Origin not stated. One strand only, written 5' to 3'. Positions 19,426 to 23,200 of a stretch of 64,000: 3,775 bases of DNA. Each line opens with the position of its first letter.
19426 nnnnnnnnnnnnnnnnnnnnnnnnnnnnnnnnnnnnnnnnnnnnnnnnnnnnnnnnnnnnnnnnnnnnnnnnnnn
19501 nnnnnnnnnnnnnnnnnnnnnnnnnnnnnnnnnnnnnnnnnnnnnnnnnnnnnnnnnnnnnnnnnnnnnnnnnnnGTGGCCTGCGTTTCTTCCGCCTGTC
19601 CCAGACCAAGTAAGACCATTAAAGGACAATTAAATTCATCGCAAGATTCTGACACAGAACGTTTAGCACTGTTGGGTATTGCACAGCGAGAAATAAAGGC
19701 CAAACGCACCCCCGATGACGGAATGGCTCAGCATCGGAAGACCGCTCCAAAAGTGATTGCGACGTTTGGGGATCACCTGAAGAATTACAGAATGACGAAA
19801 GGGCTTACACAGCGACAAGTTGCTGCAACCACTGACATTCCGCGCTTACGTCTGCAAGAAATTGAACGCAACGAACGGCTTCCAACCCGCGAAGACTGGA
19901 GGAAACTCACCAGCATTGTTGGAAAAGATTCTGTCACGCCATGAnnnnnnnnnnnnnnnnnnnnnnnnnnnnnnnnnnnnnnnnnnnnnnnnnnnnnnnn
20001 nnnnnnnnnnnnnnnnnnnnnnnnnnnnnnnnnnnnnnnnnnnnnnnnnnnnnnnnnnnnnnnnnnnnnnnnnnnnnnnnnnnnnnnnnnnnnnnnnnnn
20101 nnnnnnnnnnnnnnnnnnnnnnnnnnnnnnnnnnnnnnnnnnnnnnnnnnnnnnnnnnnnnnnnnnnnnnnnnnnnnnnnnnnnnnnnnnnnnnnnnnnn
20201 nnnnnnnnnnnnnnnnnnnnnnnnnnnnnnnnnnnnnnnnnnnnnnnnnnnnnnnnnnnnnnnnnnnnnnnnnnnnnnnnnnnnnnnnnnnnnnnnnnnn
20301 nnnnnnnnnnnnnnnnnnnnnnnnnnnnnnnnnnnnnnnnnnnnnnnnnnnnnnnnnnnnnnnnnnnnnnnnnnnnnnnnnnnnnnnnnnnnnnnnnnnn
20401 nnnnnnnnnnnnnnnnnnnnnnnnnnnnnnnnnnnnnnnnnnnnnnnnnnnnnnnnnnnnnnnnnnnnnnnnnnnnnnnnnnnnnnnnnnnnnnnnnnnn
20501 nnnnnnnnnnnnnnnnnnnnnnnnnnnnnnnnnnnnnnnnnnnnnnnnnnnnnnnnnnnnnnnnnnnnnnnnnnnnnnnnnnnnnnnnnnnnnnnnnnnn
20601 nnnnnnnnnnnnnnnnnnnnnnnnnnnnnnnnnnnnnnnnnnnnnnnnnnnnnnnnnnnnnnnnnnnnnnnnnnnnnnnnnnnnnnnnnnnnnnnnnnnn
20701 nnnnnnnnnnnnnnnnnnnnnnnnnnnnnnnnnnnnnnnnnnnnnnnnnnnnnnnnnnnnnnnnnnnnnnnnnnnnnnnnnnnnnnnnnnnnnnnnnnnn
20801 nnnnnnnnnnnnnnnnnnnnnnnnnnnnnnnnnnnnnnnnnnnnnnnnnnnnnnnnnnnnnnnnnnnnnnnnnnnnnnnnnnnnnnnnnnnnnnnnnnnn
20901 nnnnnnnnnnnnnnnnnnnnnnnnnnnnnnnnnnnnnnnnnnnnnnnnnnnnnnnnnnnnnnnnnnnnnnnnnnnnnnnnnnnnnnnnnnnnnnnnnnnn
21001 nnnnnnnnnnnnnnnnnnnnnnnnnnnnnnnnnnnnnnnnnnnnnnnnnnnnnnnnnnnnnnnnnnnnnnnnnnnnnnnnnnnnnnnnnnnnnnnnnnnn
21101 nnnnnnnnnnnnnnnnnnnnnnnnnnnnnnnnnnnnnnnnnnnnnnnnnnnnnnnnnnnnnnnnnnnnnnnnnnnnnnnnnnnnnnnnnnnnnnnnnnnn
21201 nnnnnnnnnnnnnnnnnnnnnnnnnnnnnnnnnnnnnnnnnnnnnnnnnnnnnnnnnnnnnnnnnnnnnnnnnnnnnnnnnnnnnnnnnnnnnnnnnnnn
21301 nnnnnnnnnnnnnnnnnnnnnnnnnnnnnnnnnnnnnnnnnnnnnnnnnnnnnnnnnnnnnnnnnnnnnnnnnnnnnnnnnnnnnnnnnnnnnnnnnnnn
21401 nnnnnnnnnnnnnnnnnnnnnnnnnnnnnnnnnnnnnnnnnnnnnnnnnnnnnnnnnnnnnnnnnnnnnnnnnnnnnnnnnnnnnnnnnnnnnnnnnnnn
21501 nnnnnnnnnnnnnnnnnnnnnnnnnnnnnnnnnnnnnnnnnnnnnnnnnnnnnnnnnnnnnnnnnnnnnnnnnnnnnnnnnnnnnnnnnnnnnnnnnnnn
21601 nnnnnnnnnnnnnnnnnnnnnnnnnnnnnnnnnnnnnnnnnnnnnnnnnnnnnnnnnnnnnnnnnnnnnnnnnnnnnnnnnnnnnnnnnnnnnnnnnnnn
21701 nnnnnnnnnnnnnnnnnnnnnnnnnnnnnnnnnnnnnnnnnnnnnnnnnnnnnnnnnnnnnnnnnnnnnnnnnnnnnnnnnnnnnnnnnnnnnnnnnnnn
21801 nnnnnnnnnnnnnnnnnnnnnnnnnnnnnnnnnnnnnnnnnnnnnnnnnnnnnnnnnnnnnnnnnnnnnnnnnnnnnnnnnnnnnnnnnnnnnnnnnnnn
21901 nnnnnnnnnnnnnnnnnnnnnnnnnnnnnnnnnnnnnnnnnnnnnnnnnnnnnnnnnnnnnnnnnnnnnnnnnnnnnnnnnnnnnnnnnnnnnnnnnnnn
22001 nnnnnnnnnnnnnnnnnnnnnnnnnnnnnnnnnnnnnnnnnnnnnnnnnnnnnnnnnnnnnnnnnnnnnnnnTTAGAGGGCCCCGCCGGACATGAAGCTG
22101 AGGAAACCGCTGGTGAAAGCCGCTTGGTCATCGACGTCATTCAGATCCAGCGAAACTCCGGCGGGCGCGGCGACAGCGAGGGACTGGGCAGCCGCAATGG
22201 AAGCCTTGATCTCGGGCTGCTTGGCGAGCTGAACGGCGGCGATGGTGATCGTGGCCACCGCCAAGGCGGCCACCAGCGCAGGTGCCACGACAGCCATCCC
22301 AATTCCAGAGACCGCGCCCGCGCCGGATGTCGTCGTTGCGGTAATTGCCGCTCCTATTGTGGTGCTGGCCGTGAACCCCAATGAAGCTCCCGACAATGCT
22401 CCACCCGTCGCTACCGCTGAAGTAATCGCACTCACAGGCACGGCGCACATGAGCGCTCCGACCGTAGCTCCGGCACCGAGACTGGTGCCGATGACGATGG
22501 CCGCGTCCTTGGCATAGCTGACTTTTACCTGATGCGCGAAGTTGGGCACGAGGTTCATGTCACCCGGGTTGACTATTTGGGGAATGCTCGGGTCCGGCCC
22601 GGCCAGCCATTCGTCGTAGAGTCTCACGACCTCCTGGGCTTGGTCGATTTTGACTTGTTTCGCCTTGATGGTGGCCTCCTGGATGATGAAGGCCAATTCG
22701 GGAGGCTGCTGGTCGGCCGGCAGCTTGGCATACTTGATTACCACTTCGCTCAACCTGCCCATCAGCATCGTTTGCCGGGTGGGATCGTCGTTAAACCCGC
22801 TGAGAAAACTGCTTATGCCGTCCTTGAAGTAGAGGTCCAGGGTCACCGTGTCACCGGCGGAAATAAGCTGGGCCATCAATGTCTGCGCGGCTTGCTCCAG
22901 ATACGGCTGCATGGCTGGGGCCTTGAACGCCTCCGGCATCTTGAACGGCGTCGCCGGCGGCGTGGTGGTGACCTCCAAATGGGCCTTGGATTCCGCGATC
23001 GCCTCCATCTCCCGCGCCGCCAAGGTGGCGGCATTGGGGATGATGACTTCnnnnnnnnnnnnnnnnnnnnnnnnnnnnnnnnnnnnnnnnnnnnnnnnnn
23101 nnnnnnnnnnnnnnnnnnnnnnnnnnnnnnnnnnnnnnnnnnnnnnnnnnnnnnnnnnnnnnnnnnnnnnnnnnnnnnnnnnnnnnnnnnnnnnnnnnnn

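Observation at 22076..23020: TpsA C-terminus is a helical domain followed by a ~95-aa uncharged Gly/Ala/Ser/Thr/Val-rich hydrophobic block, with no VENN motif and no immunity gene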

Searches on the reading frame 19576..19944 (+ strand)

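Call 9: search_protein_families(library=pfam, proteins=[window:19576-19944:+], max_evalue=1)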
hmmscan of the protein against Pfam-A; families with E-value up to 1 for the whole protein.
window:19576-19944:+ (122 aa): 5 families
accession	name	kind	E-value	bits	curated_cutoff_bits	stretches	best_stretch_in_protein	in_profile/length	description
PF13560.12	HTH_31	-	1.9e-08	34.9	27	1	64-116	2-55/64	Helix-turn-helix domain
PF01381.28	HTH_3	-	1.3e-07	31.9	23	1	68-114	1-47/55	Helix-turn-helix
PF12844.13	HTH_19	-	7.7e-05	23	30.2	1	67-112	3-48/64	Helix-turn-helix domain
PF13413.12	HTH_25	-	0.0013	18.9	24.6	1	68-100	2-36/62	Helix-turn-helix domain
PF00157.23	Pou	-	0.17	12.3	27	1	60-85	5-30/72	Pou domain - N-terminal to homeobox domain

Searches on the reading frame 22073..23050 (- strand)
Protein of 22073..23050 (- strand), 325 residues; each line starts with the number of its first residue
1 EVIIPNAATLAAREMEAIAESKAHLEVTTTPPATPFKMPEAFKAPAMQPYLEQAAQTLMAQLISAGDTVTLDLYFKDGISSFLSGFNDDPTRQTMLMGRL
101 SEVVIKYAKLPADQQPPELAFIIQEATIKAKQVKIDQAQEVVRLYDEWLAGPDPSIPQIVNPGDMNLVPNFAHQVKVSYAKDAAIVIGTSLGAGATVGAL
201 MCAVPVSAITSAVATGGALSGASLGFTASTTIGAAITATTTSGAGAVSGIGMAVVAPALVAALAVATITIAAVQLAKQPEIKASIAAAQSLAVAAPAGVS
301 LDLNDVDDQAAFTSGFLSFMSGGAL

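Call 17: search_solved_structures(query=window:22073-23050:-, max_evalue=10)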
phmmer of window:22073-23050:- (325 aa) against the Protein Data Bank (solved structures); distinct sequences matched with E-value up to 10: 4.
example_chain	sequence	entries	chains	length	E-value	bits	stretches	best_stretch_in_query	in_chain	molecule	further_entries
9fsm_A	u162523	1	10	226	0.18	14.4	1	217-279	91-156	TraT complement resistance protein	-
21ao_B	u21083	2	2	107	0.76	12.4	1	54-97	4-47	BD70-4003 light chain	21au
2lui_A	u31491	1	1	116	1.3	11.7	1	175-223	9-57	PICK1 PDZ DOMAIN FUSED TO THE C10 DAT LIGAND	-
5j5p_A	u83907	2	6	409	6.6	9.3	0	17-92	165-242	DNA topoisomerase 4 subunit B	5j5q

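Call 26: search_protein_representatives(protein=window:22073-23050:-)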
Query: 325 residues. Proteins with E-value up to 0.001 (for the whole library): 8; up to 1e-10: 6; up to 1e-30: 3. The best 8 are listed.
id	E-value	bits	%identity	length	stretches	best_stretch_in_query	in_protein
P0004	4.5e-125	433.2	71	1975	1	1-324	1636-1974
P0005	8.3e-73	261.7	51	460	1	33-324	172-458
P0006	1.7e-49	185.2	45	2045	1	16-321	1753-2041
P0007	2.7e-26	109.1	49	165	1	163-324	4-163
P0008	9.3e-16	74.5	35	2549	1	35-321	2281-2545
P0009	4.0e-11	59.3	29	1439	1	70-321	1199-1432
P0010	8.4e-10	55.0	40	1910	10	195-247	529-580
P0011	4.1e-06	42.9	33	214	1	97-319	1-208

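Call 29: find_encoding_contigs(protein=P0008, flank=8000, max_places=3)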
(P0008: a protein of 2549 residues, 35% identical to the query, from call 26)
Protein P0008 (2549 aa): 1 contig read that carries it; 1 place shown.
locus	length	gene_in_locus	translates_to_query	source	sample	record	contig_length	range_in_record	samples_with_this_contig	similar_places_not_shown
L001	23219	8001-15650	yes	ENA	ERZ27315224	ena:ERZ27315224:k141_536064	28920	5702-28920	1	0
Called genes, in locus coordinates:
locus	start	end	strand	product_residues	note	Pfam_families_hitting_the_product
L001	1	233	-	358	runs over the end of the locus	PF05359:DUF748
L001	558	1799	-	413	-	PF07992:Pyr_redox_2, PF13738:Pyr_redox_3, PF00070:Pyr_redox, PF14759:Reductase_C, PF21791:MDHAR3-like_C (weak)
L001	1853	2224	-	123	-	PF00581:Rhodanese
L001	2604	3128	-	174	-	-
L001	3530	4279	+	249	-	PF04542:Sigma70_r2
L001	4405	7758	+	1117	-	PF00069:Pkinase, PF07714:PK_Tyr_Ser-Thr, PF25174:Beta-prop_THOC3, PF23381:Beta-prop_IFT122_1st, PF25173:Beta-prop_WDR3_1st, PF25175:Beta-prop_WDR5, PF24814:WD40_Prp19, PF25174:Beta-prop_THOC3, +33 more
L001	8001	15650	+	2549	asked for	PF05860:TPS, PF18676:MBG_2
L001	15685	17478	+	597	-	PF03865:ShlB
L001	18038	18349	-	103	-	-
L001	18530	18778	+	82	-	PF13744:HTH_37 (weak), PF13560:HTH_31, PF01381:HTH_3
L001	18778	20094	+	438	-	PF13657:Couple_hipA, PF07804:HipA_C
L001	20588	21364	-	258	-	-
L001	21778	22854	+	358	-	PF00589:Phage_integrase (weak)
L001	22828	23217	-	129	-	?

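Call 30: find_encoding_contigs(protein=P0006, flank=8000, max_places=3)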
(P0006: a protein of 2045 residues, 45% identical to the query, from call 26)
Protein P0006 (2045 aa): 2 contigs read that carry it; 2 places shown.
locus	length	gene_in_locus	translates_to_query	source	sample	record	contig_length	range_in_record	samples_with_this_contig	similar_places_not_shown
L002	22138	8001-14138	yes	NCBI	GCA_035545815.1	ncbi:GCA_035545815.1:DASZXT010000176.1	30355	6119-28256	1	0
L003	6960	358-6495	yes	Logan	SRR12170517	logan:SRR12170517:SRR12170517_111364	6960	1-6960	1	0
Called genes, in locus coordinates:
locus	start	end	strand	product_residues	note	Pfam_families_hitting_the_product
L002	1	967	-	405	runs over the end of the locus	PF25917:BSH_RND, PF25973:BSH_CzcB, PF25876:HH_MFP_RND (weak), PF25954:Beta-barrel_RND_2, PF25967:RND-MFP_C, PF25989:YknX_C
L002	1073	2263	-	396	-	PF22564:HAAS (weak), PF04024:PspC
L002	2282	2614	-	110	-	PF03551:PadR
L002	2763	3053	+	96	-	-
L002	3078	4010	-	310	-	PF00072:Response_reg, PF00196:GerE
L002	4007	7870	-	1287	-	PF07494:Reg_prop (faint), PF07495:Y_Y_Y, PF00512:HisKA, PF02518:HATPase_c, PF00072:Response_reg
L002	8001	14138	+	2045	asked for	PF05860:TPS, PF18676:MBG_2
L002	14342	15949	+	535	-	PF08479:POTRA_2 (weak), PF03865:ShlB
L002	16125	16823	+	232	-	-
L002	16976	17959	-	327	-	PF00056:Ldh_1_N, PF02866:Ldh_1_C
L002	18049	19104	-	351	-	PF00793:DAHP_synth_1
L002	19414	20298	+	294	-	PF01571:GCV_T, PF25455:Beta-barrel_CAF17_C (weak)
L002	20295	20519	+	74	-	-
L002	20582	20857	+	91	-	PF00216:Bac_DNA_binding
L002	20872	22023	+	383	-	PF10509:GalKase_gal_bdg, PF00288:GHMP_kinases_N, PF08544:GHMP_kinases_C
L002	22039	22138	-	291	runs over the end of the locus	PF03544:TonB_C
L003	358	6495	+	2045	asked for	PF05860:TPS, PF18676:MBG_2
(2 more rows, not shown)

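Call 31: find_encoding_contigs(protein=P0009, flank=8000, max_places=3)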
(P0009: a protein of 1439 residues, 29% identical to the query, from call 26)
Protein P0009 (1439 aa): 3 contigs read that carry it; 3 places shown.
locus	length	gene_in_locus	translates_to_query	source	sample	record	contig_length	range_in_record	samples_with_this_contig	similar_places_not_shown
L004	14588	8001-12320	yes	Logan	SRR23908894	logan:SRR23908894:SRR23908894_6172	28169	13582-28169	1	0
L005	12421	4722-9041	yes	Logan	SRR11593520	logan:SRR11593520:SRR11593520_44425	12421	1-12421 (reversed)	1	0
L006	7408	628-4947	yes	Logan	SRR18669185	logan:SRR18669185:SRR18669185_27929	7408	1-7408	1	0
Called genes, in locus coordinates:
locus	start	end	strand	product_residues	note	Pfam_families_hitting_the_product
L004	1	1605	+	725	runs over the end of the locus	PF07715:Plug, PF00593:TonB_dep_Rec_b-barrel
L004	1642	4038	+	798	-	PF00474:SSF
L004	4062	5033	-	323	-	PF00756:Esterase, PF00561:Abhydrolase_1, PF12697:Abhydrolase_6, PF12146:Hydrolase_4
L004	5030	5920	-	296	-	PF00248:Aldo_ket_red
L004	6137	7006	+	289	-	PF00459:Inositol_P (faint)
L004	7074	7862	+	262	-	PF00196:GerE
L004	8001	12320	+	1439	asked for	PF05860:TPS, PF18676:MBG_2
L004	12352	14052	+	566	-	PF08479:POTRA_2 (faint), PF03865:ShlB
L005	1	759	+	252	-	?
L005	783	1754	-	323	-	PF00756:Esterase, PF00561:Abhydrolase_1, PF12697:Abhydrolase_6, PF12146:Hydrolase_4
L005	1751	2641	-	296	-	PF00248:Aldo_ket_red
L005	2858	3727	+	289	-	PF00459:Inositol_P (faint)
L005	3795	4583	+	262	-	PF00196:GerE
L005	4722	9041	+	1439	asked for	PF05860:TPS, PF18676:MBG_2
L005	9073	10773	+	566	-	PF08479:POTRA_2 (faint), PF03865:ShlB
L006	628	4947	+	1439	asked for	PF05860:TPS, PF18676:MBG_2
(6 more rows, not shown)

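Call 37: find_related_loci(query=window:22076-23050:-, collection=genome_contigs, flank=6000)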
Query window:22076-23050:- (325 aa) in genome_contigs; peptide patterns used: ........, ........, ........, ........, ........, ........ (x = any residue, [..] = any of these).
599 stretches matched a pattern, but none encodes a relative of the query by tblastn (E <= 1e-3).

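Call 38: find_homologous_proteins(query=P0009, region=1150-1439)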
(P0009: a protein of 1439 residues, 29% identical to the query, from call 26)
Query P0009, residues 1150-1439 (290 aa): 2 proteins with E <= 0.001 among 8000 candidates.
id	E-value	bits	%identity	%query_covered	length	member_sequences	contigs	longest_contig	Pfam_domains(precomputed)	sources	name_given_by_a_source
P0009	1.9e-180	616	100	100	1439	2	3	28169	PF05860.20,PF18676.7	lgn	-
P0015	1.9e-165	567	91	99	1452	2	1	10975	PF05860.20,PF18676.7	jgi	-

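Call 45: predict_structure(alignment_id=A1)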
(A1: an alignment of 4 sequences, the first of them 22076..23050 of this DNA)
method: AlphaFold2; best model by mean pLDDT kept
length: 325 residues; sequences in the alignment: 4
mean_pLDDT: 56.2   pTM: 0.53
mean pLDDT of the five models: 56.2, 55.2, 53.8, 52.9, 50.2
residues with pLDDT >= 90: 5; 70-90: 122; 50-70: 51; < 50: 147
segments of 3 or more residues with pLDDT < 50: 1-34, 153-166, 184-278, 323-325
pLDDT, mean of each block of 10 residues (from residue 1): 38 39 30 54 83 88 75 86 81 76 86 87 86 80 70 43 48 64 45 29 30 30 29 28 24 25 29 39 65 64 78 77 44
secondary structure, 60 per line:
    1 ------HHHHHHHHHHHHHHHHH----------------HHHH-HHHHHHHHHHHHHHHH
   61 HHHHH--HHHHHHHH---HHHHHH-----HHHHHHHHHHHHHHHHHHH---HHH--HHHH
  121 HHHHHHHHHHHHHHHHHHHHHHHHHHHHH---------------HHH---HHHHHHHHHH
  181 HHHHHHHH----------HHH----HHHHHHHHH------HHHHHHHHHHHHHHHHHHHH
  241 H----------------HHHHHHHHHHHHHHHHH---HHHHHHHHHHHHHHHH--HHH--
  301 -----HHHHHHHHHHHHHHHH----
elements in order: H7-23 H40-43 H45-65 H68-75 H79-84 H90-108 H117-149 H171-188 H206-214 H221-241 H258-274 H278-293 H306-321

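Call 47: fold_search(model_id=the predicted structure, library=pdb)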
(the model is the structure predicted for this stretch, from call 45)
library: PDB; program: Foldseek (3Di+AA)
matches with E <= 10: 4; with E <= 0.001: 0
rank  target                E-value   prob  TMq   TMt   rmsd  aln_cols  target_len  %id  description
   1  8vox_A                5.6e+00  0.01  0.09  0.07  25.4       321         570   12  Cryo-EM structure of the ABC transporter PCAT1 cysteine-free core bound with MgADP (released 2024-10-30)
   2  9kzw_A                8.5e+00  0.03  0.13  0.13  15.2       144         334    9  structure of hZnT1 in apo state (released 2025-09-24)
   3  8xma_B                8.9e+00  0.03  0.12  0.13  15.8       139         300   10  Cryo-EM structure of human ZnT1 WT, in the presence of zinc, determined in an outward-facing conformation (released 2024-10-30)
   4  6quz_D                8.9e+00  0.02  0.13  0.08  25.2       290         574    9  Structure of ATPgS-bound outward-facing TM287/288 in complex with sybody Sb_TM35 (released 2019-05-29)

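Call 51: find_related_loci(query=A3, collection=metagenome_contigs, flank=6000)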
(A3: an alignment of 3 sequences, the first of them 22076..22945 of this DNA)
Query A3 (290 aa) in metagenome_contigs; peptide patterns used: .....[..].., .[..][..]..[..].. (x = any residue, [..] = any of these).
545 stretches matched a pattern, but none encodes a relative of the query by tblastn (E <= 1e-3).

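Call 52: find_related_loci(query=L002:13212-14135:+, collection=genome_contigs, flank=3000)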
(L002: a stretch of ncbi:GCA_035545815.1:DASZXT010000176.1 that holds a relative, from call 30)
Query L002:13212-14135:+ (308 aa) in genome_contigs; peptide patterns used: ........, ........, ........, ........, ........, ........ (x = any residue, [..] = any of these).
207 stretches matched a pattern, but none encodes a relative of the query by tblastn (E <= 1e-3).

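Call 57: find_encoding_contigs(protein=P0011, flank=6000, max_places=3)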
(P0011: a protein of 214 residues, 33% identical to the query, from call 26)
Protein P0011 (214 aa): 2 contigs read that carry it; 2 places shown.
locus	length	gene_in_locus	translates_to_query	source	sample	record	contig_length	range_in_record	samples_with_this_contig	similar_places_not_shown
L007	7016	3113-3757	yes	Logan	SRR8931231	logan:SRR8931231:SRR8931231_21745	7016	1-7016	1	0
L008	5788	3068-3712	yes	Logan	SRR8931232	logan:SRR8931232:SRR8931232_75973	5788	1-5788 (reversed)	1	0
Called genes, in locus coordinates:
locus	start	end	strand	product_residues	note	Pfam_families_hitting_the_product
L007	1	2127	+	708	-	?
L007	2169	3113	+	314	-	PF18676:MBG_2 (weak)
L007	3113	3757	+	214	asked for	-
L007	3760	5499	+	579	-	PF08479:POTRA_2 (faint), PF07244:POTRA (faint), PF03865:ShlB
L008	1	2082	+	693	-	?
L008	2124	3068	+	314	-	PF18676:MBG_2 (weak)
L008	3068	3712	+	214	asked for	-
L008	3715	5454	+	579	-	PF08479:POTRA_2 (faint), PF07244:POTRA (faint), PF03865:ShlB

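Call 58: find_encoding_contigs(protein=P0007, flank=6000, max_places=3)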
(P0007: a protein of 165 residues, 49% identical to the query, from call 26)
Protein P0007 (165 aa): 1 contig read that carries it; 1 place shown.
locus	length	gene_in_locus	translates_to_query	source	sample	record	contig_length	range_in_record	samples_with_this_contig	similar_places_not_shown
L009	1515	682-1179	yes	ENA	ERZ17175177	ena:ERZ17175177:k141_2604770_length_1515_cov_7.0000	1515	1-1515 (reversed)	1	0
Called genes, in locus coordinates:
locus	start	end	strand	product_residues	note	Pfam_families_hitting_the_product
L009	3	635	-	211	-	?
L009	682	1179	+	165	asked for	-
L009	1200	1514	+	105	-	?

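Call 59: find_encoding_contigs(protein=P0005, flank=6000, max_places=3)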
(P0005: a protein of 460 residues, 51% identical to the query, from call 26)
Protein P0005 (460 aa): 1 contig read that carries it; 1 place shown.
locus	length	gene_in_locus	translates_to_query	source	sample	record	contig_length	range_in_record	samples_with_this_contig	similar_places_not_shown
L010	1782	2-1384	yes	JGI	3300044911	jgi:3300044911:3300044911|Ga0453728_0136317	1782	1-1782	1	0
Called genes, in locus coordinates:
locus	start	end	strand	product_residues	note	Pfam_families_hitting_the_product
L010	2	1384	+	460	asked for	?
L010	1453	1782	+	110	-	?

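Call 62: search_solved_structures(query=A1, max_evalue=10)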
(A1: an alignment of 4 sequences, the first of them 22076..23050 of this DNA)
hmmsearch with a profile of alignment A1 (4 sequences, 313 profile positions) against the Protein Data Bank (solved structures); distinct sequences matched with E-value up to 10: 14.
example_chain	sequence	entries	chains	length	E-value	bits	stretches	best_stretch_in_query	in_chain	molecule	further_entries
1i2o_A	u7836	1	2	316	0.36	13.2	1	113-147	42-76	TRANSALDOLASE B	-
1i2r_A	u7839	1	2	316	0.37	13.1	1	113-147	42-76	TRANSALDOLASE B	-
1i2q_A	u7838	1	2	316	0.37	13.1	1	113-147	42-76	TRANSALDOLASE B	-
9qpk_A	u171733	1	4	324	0.37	13.1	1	113-147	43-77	Transaldolase B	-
1i2p_A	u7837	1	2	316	0.37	13.1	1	113-147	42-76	TRANSALDOLASE B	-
1onr_A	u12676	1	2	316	0.37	13.1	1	113-147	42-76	TRANSALDOLASE B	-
1ucw_A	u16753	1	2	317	0.37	13.1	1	113-147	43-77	TRANSALDOLASE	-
1i2n_A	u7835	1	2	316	0.39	13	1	113-147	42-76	TRANSALDOLASE B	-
4rz5_A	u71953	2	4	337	0.4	13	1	113-147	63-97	Transaldolase B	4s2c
4rz6_A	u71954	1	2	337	0.4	13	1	113-147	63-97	Transaldolase B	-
3kof_A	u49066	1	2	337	0.41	13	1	113-147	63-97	Transaldolase B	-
3cwn_A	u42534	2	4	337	0.41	13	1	113-147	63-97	Transaldolase B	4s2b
9e9c_I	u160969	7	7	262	2.1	10.6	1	103-153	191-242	Large ribosomal subunit protein uL10m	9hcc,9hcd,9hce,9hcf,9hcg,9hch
7zqe_M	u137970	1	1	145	7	8.9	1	188-234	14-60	Plastocyanin, chloroplastic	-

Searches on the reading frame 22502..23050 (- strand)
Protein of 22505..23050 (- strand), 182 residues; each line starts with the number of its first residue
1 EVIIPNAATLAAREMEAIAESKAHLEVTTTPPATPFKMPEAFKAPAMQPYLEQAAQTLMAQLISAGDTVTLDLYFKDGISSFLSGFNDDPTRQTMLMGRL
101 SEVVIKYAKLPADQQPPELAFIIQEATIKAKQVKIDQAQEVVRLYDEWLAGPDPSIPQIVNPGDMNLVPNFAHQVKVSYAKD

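Call 18: search_protein_families(library=pfam, proteins=[window:22505-23050:-], max_evalue=10)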
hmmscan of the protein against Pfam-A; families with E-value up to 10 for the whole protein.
window:22505-23050:- (182 aa): 0 families

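Call 54: predict_structure(alignment_id=A2)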
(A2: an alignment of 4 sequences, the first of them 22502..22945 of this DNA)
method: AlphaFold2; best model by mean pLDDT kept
length: 148 residues; sequences in the alignment: 4
mean_pLDDT: 79.5   pTM: 0.64
mean pLDDT of the five models: 79.5, 78.2, 77.4, 76.3, 74.9
residues with pLDDT >= 90: 62; 70-90: 46; 50-70: 23; < 50: 17
segments of 3 or more residues with pLDDT < 50: 122-134
pLDDT, mean of each block of 10 residues (from residue 1): 81 94 95 94 91 88 91 92 90 85 75 60 45 52 53
secondary structure, 60 per line:
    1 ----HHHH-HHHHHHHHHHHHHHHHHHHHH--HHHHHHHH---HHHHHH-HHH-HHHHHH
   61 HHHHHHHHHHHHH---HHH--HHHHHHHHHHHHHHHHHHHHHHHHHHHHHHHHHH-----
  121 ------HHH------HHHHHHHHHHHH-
elements in order: H5-8 H10-30 H33-40 H44-49 H55-73 H82-115 H136-147

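Call 56: fold_search(model_id=the predicted structure, library=pdb)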
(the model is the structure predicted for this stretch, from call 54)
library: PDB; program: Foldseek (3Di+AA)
matches with E <= 10: 24; with E <= 0.001: 0
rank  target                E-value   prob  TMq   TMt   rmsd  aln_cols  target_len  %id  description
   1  9upg_D                1.3e+00  0.16  0.20  0.07  14.6       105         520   17  Cryo-EM structure of human olfactory CNGA2/A4/B1 in CaM-bound closed state (released 2025-09-24)
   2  2wvw_I                3.3e+00  0.18  0.30  0.39  11.2        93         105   17  Cryo-EM structure of the RbcL-RbcX complex (released 2010-01-19)
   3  8iuo_A                3.5e+00  0.07  0.25  0.13  12.8       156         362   12  respiratory syncytial virus nucleocapsid-like assembly (released 2023-09-06)
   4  5io8_B                4.8e+00  0.06  0.22  0.27  12.5       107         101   10  Salmonella Typhimurium VirG-like (STV) protein at 2.19 Angstrom resolution solved by Iodine SAD. (released 2017-03-15)
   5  3hyb_A                5.7e+00  0.12  0.30  0.36  11.2        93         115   17  Crystal structure of RbcX from Anabaena, crystal form II (released 2010-01-19)
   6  9s0n_a                5.7e+00  0.07  0.19  0.11  10.8        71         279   14  Hexameric AAV2 Rep40-dsDNA (ITR) melting complex in presence of ATPyS (released 2026-02-04)
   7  9bir_A                6.1e+00  0.05  0.17  0.08   9.6        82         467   11  Cryo-EM structure of the mammalian peptide transporter PepT2 bound to cefadroxil (released 2024-07-24)
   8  9rm5_e                6.8e+00  0.06  0.19  0.11  11.3        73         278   15  Hexameric AAV2 Rep40-ssDNA (ITR) complex in presence of ATPyS (released 2026-02-04)
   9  3uun_A                6.8e+00  0.06  0.20  0.26  18.4       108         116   15  Crystal Structure of N-terminal first spectrin repeat of dystrophin (released 2012-09-19)
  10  3q20_A                7.2e+00  0.11  0.29  0.36  13.1        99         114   17  Crystal structure of RbcX C103A mutant from Thermosynechococcus elongatus (released 2011-01-26)
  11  3on2_C                7.2e+00  0.07  0.23  0.19  10.3       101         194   13  Structure of a protein with unknown function from Rhodococcus sp. RHA1 (released 2010-09-22)
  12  3on2_B                7.2e+00  0.07  0.23  0.19  10.3       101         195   13  Structure of a protein with unknown function from Rhodococcus sp. RHA1 (released 2010-09-22)
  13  4ucd_A                7.6e+00  0.06  0.21  0.15  12.0        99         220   11  N-terminal globular domain of the RSV Nucleoprotein in complex with the Nucleoprotein Phosphoprotein interaction inhib (released 2015-08-19)
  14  8vx7_B                8.5e+00  0.04  0.22  0.20  13.6       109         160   19  Computationally designed tunable C2 symmetric tandem repeat homodimer, bound to cyclic peptide (released 2025-02-05)
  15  4q2x_A                8.9e+00  0.04  0.21  0.07  14.2        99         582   12  Crystal structure of Arginyl-tRNA synthetase complexed with L-canavanine (released 2014-07-23)
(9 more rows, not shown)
